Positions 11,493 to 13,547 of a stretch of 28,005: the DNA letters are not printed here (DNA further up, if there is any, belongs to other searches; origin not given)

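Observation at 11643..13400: Pilus/secretion ATPase fused to an N-terminal DmsB/NrfC/CooF-type poly-[4Fe-4S] ferredoxin module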

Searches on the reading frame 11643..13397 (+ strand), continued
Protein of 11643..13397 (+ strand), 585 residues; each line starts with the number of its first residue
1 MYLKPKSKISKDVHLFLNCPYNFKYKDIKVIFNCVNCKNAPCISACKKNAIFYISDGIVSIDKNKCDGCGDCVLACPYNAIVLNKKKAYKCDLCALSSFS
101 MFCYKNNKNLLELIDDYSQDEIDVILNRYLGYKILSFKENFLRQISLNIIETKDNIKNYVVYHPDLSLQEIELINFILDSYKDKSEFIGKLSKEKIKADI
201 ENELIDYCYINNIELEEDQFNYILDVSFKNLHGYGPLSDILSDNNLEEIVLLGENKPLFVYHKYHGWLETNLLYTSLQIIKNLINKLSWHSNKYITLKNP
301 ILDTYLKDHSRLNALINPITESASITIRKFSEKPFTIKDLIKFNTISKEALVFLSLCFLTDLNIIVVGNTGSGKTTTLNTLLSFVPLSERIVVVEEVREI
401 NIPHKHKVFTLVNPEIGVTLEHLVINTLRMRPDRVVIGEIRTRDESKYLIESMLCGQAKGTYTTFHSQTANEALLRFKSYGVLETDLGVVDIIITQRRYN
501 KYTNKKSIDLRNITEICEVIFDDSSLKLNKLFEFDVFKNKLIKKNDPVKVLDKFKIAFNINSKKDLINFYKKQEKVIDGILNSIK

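Call 27: find_encoding_contigs(protein=P0005, flank=10000, max_places=2)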
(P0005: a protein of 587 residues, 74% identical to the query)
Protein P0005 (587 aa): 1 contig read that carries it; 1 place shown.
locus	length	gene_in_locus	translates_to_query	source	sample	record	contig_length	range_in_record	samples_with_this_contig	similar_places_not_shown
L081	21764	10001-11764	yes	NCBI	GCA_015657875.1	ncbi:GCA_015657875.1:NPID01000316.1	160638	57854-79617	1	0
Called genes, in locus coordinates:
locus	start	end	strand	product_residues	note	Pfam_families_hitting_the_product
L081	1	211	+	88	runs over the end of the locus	PF02643:DUF192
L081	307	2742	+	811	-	PF00801:PKD (faint)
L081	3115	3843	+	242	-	PF00252:Ribosomal_L16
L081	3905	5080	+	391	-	PF01555:N6_N4_Mtase (faint), PF01170:UPF0020 (weak)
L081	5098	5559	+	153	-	PF00334:NDK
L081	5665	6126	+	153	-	-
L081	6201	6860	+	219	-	PF00702:Hydrolase, PF13419:HAD_2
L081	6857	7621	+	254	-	PF03848:TehB, PF13489:Methyltransf_23, PF02353:CMAS, PF08003:Methyltransf_9, PF13847:Methyltransf_31, PF08241:Methyltransf_11, PF08242:Methyltransf_12, PF13649:Methyltransf_25, +3 more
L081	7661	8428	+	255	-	-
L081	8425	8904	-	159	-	PF03479:PCC (weak)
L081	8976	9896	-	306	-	PF13793:Pribosyltran_N, PF14572:Pribosyl_synth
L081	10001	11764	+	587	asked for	PF12838:Fer4_7 (weak), PF13187:Fer4_9 (weak), PF13247:Fer4_11 (weak), PF14697:Fer4_21 (weak), PF25160:LdpA_Fe-S-bd (weak), PF00037:Fer4, PF12837:Fer4_6, PF00437:T2SSE, +1 more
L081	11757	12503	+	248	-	-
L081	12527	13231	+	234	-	PF00482:T2SSF (weak)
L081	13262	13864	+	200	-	PF09335:VTT_dom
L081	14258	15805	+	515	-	-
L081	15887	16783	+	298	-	PF01978:TrmB (weak), PF13412:HTH_24, PF12802:MarR_2 (weak)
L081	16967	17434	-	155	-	PF03891:DUF333, PF00050:Kazal_1, PF07648:Kazal_2 (weak)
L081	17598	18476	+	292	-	PF14257:DUF4349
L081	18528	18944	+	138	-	-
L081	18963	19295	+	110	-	-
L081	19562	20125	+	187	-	-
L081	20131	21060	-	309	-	-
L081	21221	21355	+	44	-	PF17253:DUF5320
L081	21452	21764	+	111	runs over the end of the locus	PF02579:Nitro_FeMo-Co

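Call 28: find_encoding_contigs(protein=P0076, flank=10000, max_places=2)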
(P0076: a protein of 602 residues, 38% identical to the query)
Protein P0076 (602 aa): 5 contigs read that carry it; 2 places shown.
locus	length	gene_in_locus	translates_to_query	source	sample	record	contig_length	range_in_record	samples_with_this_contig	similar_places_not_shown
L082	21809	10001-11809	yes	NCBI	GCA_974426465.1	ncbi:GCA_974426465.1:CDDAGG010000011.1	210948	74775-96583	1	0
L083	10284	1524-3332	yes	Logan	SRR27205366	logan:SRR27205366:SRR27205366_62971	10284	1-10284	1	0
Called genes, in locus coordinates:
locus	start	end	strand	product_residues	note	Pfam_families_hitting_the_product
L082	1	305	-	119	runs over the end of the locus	PF07760:DUF1616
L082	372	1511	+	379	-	PF01266:DAO (faint), PF01494:FAD_binding_3, PF03486:HI0933_like (faint), PF05834:Lycopene_cycl (weak), PF07992:Pyr_redox_2 (faint), PF13450:NAD_binding_8 (weak)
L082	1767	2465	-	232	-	PF01255:Prenyltransf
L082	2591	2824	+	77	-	-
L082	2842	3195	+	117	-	PF02643:DUF192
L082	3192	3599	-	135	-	-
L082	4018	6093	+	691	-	-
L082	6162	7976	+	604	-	-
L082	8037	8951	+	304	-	PF06745:ATPase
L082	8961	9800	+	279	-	PF13197:DUF4013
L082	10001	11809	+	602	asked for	PF12838:Fer4_7 (faint), PF00437:T2SSE, PF27713:UCP018868 (weak)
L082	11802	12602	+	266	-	PF00482:T2SSF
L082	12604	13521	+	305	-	PF00482:T2SSF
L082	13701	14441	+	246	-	PF09754:PAC2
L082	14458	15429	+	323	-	-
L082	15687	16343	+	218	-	-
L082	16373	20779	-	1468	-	-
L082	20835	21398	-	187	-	-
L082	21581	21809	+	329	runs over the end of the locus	-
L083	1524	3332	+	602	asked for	PF12838:Fer4_7 (faint), PF00437:T2SSE, PF27713:UCP018868 (weak)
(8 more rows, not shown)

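Call 34: find_encoding_contigs(protein=P0118, flank=8000, max_places=1)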
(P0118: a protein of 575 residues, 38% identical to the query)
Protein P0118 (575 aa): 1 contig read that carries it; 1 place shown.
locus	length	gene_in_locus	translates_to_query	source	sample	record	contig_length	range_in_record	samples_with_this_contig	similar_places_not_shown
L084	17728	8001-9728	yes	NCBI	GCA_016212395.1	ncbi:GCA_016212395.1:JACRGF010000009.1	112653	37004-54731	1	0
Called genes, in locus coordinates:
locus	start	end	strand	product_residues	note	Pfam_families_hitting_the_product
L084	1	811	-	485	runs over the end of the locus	PF01943:Polysacc_synt, PF13440:Polysacc_synt_3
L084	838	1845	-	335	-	PF03706:LPG_synthase_TM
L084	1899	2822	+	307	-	PF01073:3Beta_HSD, PF01370:Epimerase, PF02719:Polysacc_synt_2, PF04321:RmlD_sub_bind, PF13460:NAD_binding_10, PF16363:GDP_Man_Dehyd, PF07993:NAD_binding_4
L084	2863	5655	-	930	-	PF02516:STT3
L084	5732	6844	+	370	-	PF01494:FAD_binding_3, PF05834:Lycopene_cycl (faint), PF22578:GGR_cat (weak)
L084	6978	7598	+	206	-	PF01255:Prenyltransf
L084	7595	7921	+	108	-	PF02643:DUF192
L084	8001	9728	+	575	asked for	PF00437:T2SSE, PF27713:UCP018868 (weak)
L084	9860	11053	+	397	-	PF00291:PALP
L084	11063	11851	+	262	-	PF00290:Trp_syntA, PF01070:FMN_dh (weak), PF01884:PcrB (weak), PF00977:His_biosynth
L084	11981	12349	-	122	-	-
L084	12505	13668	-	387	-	PF01926:MMR_HSR1, PF08438:YGR210-like_G4, PF02824:TGS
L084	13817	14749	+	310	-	PF00890:FAD_binding_2 (faint), PF01134:GIDA (faint), PF01266:DAO (faint), PF01494:FAD_binding_3 (faint), PF07992:Pyr_redox_2, PF12831:FAD_oxidored (weak), PF13738:Pyr_redox_3, PF00070:Pyr_redox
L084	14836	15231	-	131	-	-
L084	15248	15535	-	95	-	PF04021:Class_IIIsignal (weak)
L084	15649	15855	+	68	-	-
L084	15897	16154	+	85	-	-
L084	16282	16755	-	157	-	-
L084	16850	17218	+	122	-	-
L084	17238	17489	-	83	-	PF04193:PQ-loop, PF03083:MtN3_slv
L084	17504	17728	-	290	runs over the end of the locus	PF00535:Glycos_transf_2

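Call 35: find_encoding_contigs(protein=P0110, flank=8000, max_places=1)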
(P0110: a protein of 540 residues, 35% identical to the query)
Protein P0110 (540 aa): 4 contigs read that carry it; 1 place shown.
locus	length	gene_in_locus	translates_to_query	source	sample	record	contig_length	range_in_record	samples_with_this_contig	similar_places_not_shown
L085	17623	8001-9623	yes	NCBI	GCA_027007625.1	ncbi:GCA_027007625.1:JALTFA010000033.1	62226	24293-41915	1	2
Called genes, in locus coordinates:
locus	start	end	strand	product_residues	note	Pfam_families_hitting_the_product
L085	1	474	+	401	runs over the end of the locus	PF00482:T2SSF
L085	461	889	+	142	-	-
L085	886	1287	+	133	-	-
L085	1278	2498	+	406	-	-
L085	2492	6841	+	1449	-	PF07622:DUF1583 (faint), PF13385:Laminin_G_3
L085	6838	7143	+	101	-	PF02643:DUF192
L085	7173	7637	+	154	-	PF01850:PIN (weak)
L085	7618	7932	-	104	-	-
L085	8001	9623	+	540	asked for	PF12797:Fer4_2 (faint), PF12838:Fer4_7 (weak), PF13187:Fer4_9 (weak), PF13247:Fer4_11, PF25160:LdpA_Fe-S-bd (weak), PF00037:Fer4, PF12837:Fer4_6 (weak), PF00437:T2SSE, +4 more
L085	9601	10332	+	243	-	PF00482:T2SSF (weak)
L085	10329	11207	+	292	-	PF00482:T2SSF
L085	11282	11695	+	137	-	-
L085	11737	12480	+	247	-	PF09754:PAC2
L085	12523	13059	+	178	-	PF01613:Flavin_Reduct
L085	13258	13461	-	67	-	-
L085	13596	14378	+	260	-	-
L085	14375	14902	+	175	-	-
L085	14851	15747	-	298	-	PF01916:DS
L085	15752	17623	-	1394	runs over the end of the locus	-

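Call 36: find_encoding_contigs(protein=P0024, flank=8000, max_places=1)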
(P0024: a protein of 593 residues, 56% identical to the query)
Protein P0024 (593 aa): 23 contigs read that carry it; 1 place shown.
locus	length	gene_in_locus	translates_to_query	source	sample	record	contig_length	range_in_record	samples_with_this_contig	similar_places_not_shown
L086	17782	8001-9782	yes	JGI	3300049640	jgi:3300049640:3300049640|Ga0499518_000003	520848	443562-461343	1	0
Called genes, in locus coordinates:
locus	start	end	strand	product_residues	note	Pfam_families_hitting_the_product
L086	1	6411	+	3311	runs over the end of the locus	-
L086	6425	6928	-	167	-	PF03479:PCC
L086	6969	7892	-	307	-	PF13793:Pribosyltran_N, PF14572:Pribosyl_synth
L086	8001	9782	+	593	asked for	PF12838:Fer4_7 (weak), PF13247:Fer4_11, PF00437:T2SSE, PF27713:UCP018868 (weak)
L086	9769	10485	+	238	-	PF00482:T2SSF (weak)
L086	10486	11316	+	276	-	PF00482:T2SSF (weak)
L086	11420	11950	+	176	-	PF09335:VTT_dom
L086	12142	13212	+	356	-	PF21088:MS_channel_1st, PF00924:MS_channel_2nd, PF21082:MS_channel_3rd (weak)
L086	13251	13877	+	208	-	PF13489:Methyltransf_23, PF13649:Methyltransf_25, PF13847:Methyltransf_31, PF08241:Methyltransf_11, PF08242:Methyltransf_12 (weak)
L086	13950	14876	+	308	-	-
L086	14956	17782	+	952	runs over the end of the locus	PF00133:tRNA-synt_1, PF09334:tRNA-synt_1g (weak), PF13603:tRNA-synt_1_2 (faint), PF09334:tRNA-synt_1g (weak), PF08264:Anticodon_1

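Call 38: predict_structure(alignment_id=A1)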
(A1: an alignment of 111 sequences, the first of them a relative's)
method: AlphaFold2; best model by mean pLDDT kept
length: 585 residues; sequences in the alignment: 111
mean_pLDDT: 91.6   pTM: 0.74
mean pLDDT of the five models: 91.6, 91.2, 90.6, 89.5, 89.4
residues with pLDDT >= 90: 417; 70-90: 164; 50-70: 4; < 50: 0
segments of 3 or more residues with pLDDT < 50: none
pLDDT, mean of each block of 10 residues (from residue 1): 88 87 90 90 94 87 94 95 93 87 89 84 89 90 93 94 89 90 75 89 90 87 95 93 93 96 92 96 93 91 90 94 93 85 94 97 96 94 96 91 93 89 89 95 93 89 97 97 96 96 82 97 94 95 96 94 90 92 73
secondary structure, 60 per line:
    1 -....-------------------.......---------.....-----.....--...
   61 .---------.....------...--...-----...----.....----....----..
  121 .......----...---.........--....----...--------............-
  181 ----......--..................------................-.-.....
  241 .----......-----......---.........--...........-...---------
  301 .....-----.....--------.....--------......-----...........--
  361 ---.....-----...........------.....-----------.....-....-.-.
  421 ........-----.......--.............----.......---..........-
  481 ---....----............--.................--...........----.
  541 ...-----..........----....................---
elements in order: E2-5 H25-31 H41-45 E51-55 E58-61 H71-75 E82-84 E87-89 H102-106 E111-114 H119-127 E132-134 E141-146 E149-152 E157-159 H168-179 H185-190 H193-210 H217-232 H236-241 E246-251 E257-262 E266-274 H277-287 E301-305 E311-315 E324-328 H337-342 H348-358 E364-368 H374-384 E391-395 E407-411 H420-428 E434-440 H443-455 E460-466 H470-479 H484-487 E492-503 E506-522 E525-535 E540-543 H549-558 H563-582

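Call 42: fold_search(model_id=the predicted structure, library=pdb)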
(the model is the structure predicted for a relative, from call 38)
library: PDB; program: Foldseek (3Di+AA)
matches with E <= 10: 1624; with E <= 0.001: 198
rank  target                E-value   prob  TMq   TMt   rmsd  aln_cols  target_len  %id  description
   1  2oap_2                3.3e-36  1.00  0.64  0.74   5.7       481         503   26  Crystal structure of the archaeal secretion ATPase GspE in complex with AMP-PNP (released 2007-02-13)
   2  2oap_1                5.1e-35  1.00  0.61  0.71   5.8       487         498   26  Crystal structure of the archaeal secretion ATPase GspE in complex with AMP-PNP (released 2007-02-13)
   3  4ii7_C                2.9e-32  1.00  0.62  0.70   7.3       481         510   22  Archaellum Assembly ATPase FlaI (released 2013-03-06)
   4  4ii7_D                3.4e-32  1.00  0.55  0.63   7.8       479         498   22  Archaellum Assembly ATPase FlaI (released 2013-03-06)
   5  4ihq_A                4.5e-32  1.00  0.57  0.64   7.8       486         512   22  Archaellum Assembly ATPase FlaI bound to ADP (released 2013-03-06)
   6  4ihq_C                1.5e-31  1.00  0.63  0.72   3.7       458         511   23  Archaellum Assembly ATPase FlaI bound to ADP (released 2013-03-06)
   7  8rjf_A                2.2e-31  1.00  0.57  0.76   4.8       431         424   25  TadA/CpaF with ADP (released 2024-08-14)
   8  4ii7_A                9.3e-31  1.00  0.61  0.70   4.5       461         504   22  Archaellum Assembly ATPase FlaI (released 2013-03-06)
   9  4ii7_B                1.4e-30  1.00  0.56  0.64   7.9       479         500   22  Archaellum Assembly ATPase FlaI (released 2013-03-06)
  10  8rkd_A                2.0e-30  1.00  0.56  0.75   4.6       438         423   26  TadA/CpaF with AMPPNP (released 2024-08-14)
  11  9e24_A                1.8e-29  1.00  0.49  0.64   5.8       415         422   25  Closed structure of CpaF without nucleotides (Apo dataset) (released 2025-04-23)
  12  8rkd_B                2.5e-27  1.00  0.56  0.77   4.8       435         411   24  TadA/CpaF with AMPPNP (released 2024-08-14)
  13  2pt7_B                5.7e-20  1.00  0.38  0.69   4.7       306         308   25  Crystal structure of Cag VirB11 (HP0525) and an inhibitory protein (HP1451) (released 2007-11-13)
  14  3jc8_Ba               7.6e-20  1.00  0.46  0.58   7.9       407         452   16  Architectural model of the type IVa pilus machine in a piliated state (released 2016-03-16)
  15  1g6o_A                1.6e-19  1.00  0.38  0.66   3.6       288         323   26  CRYSTAL STRUCTURE OF THE HELICOBACTER PYLORI ATPASE, HP0525, IN COMPLEX WITH ADP (released 2001-01-24)
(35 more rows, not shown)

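Call 59: list_cluster_members(proteins=[P0001, P0005, P0010, P0016, P0045, P0057, P0076, P0091, P0110, P0120])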
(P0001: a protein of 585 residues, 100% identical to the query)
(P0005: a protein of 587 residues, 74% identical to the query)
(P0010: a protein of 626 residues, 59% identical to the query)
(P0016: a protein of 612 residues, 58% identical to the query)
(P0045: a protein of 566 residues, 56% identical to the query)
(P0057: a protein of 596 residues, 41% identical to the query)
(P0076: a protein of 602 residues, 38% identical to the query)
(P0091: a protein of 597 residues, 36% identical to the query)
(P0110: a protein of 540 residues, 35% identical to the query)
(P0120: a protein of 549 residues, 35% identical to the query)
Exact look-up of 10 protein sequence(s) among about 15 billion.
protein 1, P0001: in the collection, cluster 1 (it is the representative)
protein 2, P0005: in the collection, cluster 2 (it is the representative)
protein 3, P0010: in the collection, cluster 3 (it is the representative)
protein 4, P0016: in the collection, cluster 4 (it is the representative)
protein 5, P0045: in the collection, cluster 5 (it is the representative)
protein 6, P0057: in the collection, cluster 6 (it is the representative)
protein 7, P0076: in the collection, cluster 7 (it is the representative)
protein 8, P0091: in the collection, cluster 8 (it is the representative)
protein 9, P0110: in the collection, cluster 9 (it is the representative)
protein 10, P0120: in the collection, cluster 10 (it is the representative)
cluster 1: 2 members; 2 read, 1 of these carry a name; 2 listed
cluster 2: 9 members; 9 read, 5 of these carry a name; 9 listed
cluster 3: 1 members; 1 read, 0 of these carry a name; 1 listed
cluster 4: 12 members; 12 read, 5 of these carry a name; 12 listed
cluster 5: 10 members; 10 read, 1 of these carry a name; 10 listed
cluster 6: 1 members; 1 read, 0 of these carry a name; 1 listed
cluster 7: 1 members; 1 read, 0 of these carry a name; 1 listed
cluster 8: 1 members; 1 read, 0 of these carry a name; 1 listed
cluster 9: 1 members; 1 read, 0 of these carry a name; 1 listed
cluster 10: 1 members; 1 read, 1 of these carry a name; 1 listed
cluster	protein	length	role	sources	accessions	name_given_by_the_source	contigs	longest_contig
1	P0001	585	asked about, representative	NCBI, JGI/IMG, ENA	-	-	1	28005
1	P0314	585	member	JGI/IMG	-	Flp pilus assembly CpaF family ATPase/ferredoxin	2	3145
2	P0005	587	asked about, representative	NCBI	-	-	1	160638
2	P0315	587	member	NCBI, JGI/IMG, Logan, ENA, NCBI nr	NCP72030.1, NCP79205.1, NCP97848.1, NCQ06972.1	Flp pilus assembly complex ATPase component [archaeon]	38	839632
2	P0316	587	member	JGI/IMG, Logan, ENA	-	Flp pilus assembly CpaF family ATPase/Fe-S-cluster-containing dehydrogenase component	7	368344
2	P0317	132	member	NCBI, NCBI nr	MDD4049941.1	MAG: hypothetical protein PHX47_02925, partial [Candidatus ainarchaeum sp.] | hypothetical protein [Candidatus ainarchaeum sp.]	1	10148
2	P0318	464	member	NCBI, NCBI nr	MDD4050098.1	MAG: ATPase, T2SS/T4P/T4SS family [Candidatus ainarchaeum sp.] | ATPase, T2SS/T4P/T4SS family [Candidatus ainarchaeum sp.]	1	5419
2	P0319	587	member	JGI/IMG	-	Flp pilus assembly CpaF family ATPase/Fe-S-cluster-containing dehydrogenase component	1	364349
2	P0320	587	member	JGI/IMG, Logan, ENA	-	-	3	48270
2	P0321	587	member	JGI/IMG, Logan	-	-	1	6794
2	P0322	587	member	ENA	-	-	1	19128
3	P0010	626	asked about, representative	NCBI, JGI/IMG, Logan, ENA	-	-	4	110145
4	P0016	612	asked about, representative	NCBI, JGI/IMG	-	Flp pilus assembly CpaF family ATPase/NAD-dependent dihydropyrimidine dehydrogenase PreA ...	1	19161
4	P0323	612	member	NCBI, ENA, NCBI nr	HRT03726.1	MAG TPA: ATPase, T2SS/T4P/T4SS family [Candidatus Diapherotrites archaeon] | ATPase, T2SS/T4P/T4SS family [Candidatus Diapherotrites archaeon]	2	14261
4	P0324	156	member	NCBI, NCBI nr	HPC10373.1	MAG TPA: hypothetical protein PLN85_04825, partial [archaeon] | hypothetical protein [archaeon]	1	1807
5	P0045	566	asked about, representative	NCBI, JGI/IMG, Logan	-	archaeal flagellar protein FlaI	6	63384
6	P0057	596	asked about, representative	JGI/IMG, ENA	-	-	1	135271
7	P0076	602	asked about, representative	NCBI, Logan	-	-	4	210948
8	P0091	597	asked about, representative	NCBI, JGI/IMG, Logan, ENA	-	-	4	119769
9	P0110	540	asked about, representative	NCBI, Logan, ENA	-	-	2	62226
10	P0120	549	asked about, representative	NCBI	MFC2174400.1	ATPase, T2SS/T4P/T4SS family [archaeon]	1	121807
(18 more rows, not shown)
